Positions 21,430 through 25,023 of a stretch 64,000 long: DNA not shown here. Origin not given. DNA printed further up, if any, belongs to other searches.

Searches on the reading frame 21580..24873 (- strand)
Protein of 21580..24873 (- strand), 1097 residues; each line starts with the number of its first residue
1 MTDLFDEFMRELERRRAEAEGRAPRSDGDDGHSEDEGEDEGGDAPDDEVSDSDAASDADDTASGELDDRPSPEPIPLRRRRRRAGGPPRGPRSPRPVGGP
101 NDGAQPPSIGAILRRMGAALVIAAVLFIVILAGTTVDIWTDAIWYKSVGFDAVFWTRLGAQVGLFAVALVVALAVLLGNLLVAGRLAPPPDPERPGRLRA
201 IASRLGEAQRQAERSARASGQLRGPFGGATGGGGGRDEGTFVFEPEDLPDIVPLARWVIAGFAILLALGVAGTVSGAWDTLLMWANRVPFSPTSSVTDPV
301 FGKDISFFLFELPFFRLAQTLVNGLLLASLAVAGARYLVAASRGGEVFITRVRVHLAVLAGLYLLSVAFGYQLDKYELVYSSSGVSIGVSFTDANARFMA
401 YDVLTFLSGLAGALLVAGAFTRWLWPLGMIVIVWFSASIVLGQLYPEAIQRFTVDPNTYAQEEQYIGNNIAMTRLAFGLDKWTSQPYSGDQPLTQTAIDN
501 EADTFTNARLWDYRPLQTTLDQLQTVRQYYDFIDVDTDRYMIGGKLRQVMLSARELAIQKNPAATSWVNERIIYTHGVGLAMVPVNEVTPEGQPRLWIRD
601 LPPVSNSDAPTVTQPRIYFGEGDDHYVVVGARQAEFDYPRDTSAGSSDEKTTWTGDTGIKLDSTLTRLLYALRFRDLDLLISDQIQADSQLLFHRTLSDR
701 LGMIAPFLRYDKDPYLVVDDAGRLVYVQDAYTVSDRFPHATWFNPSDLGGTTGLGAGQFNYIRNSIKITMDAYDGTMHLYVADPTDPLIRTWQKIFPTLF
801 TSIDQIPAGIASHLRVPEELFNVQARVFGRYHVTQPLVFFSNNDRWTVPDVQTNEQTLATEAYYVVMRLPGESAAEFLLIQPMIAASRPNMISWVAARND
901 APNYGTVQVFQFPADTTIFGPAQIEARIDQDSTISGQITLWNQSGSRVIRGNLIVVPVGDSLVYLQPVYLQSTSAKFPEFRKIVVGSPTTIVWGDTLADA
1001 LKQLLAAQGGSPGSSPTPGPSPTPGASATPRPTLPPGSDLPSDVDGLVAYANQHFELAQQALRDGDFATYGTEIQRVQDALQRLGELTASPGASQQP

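Call 38: search_protein_families(library=pfam, proteins=[window:21580-24873:-], max_evalue=0.00001)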
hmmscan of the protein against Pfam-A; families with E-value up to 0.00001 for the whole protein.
window:21580-24873:- (1097 aa): 1 family
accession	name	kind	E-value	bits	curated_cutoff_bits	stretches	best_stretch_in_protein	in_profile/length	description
PF03699.18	UPF0182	-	9.4e-256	851.2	27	1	120-941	3-770/770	Uncharacterised protein family (UPF0182)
